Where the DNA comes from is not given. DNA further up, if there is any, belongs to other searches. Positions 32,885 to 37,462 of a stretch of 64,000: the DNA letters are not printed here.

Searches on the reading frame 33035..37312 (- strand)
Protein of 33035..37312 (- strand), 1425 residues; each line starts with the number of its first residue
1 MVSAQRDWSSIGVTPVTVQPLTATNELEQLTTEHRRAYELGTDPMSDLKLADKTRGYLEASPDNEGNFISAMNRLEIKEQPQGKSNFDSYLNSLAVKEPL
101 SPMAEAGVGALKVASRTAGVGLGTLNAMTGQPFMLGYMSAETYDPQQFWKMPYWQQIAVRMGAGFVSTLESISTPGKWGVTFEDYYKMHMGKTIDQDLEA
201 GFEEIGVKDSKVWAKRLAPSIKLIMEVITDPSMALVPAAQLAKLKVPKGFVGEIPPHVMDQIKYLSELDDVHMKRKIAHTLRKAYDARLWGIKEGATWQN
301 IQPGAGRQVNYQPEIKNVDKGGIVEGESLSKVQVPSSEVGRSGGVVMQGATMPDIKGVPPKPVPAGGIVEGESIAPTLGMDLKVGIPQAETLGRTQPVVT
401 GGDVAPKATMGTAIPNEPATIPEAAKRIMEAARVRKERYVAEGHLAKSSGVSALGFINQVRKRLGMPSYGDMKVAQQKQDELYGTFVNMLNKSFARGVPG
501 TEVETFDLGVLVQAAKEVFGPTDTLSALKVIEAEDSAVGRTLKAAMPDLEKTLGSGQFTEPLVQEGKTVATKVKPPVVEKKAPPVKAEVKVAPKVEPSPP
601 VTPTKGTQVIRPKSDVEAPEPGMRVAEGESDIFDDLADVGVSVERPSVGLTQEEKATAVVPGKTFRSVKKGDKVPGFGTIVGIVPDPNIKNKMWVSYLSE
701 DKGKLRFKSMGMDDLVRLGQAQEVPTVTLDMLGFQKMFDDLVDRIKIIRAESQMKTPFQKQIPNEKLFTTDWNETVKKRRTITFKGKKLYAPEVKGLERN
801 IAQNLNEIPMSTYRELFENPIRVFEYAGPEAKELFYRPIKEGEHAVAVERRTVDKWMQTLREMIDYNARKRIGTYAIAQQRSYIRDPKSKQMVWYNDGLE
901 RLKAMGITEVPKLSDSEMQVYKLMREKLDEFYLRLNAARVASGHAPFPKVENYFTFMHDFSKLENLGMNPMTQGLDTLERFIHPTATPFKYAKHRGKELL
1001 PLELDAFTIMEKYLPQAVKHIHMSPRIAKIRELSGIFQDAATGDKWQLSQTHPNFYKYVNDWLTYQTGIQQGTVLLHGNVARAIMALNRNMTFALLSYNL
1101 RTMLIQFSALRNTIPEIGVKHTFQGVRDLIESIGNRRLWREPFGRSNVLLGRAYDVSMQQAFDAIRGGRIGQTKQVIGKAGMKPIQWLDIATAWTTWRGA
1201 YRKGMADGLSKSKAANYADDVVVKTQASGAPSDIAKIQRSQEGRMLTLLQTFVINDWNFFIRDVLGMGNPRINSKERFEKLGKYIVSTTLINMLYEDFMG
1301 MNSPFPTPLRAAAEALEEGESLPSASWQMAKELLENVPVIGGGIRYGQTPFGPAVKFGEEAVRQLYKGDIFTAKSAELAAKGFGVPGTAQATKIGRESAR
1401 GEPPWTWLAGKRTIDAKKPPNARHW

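Call 26: search_protein_families(library=pfam, alignment_id=A1, max_evalue=0.001)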
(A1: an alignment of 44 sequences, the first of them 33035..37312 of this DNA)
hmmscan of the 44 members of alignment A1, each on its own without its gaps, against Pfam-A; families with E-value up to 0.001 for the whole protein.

A. member 1, window:33035-37312:- (1425 aa): 0 families

B. families by the number of members that match (of 44 scanned): 14 families
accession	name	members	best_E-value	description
PF18907.5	DUF5662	1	3.1e-30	Family of unknown function (DUF5662)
PF12705.13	PDDEXK_1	1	8.1e-23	PD-(D/E)XK nuclease superfamily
PF13479.12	AAA_24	1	2.2e-18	AAA domain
PF18066.6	Phage_ABA_S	1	5.5e-18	Phage ABA sandwich domain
PF04932.20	Wzy_C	1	3.7e-14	O-Antigen ligase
PF24175.2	SU10_adaptor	1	2.3e-09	SU10 adaptor protein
PF13229.12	Beta_helix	1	6.1e-09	Right handed beta helix region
PF13768.12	VWA_3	1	2.7e-08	von Willebrand factor type A domain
PF05037.18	DUF669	1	4.1e-07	Protein of unknown function (DUF669)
PF00092.34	VWA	1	6.8e-07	von Willebrand factor type A domain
PF00226.36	DnaJ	1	1.5e-06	DnaJ domain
PF17236.8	SU10_MCP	1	2.2e-05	SU10 major capsid protein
PF09755.14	DUF2046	1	0.00029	Uncharacterized conserved protein H4 (DUF2046)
PF05762.20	VWA_CoxE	1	0.00065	VWA domain containing CoxE-like protein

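Call 27: search_protein_families(library=phrogs, alignment_id=A1, max_evalue=0.0001)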
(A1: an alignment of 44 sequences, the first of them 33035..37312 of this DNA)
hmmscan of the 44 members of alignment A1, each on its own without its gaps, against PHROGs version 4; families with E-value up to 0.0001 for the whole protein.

A. member 1, window:33035-37312:- (1425 aa): 1 family
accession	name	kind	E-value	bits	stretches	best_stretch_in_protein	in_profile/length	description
phrog_9880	-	unknown function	2.7e-24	85.8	1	1056-1259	1833-2042/2231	-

B. families by the number of members that match (of 44 scanned): 28 families (the first 25 are shown)
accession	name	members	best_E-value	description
phrog_9953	-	1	2.9e-45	major head protein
phrog_124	-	1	2.2e-34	Sak4-like ssDNA annealing protein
phrog_511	-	1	1.5e-29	internal virion protein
phrog_1218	-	1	3e-26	exonuclease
phrog_9880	-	1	2.7e-24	-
phrog_69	-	1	5.5e-16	exonuclease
phrog_8017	-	1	2.4e-14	-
phrog_3287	-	1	2.3e-13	virion structural protein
phrog_1980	-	1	2.2e-11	tail fiber protein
phrog_8040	-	1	1e-10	head closure Hc3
phrog_38424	-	1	1.8e-09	-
phrog_13942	-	1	2.8e-07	-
phrog_34307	-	1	4.7e-07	-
phrog_2300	-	1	1e-06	-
phrog_14242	-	1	2.3e-06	major head protein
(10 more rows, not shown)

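Call 89: search_protein_families(library=phrogs, proteins=[window:33035-37312:-], max_evalue=0.0001)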
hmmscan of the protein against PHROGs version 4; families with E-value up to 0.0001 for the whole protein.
window:33035-37312:- (1425 aa): 1 family
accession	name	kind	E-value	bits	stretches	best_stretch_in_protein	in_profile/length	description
phrog_9880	-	unknown function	2.7e-24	85.8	1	1056-1259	1833-2042/2231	-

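Call 90: search_protein_families(library=pfam, proteins=[window:33035-37312:-], max_evalue=0.01)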
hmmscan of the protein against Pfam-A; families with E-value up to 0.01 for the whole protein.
window:33035-37312:- (1425 aa): 0 families
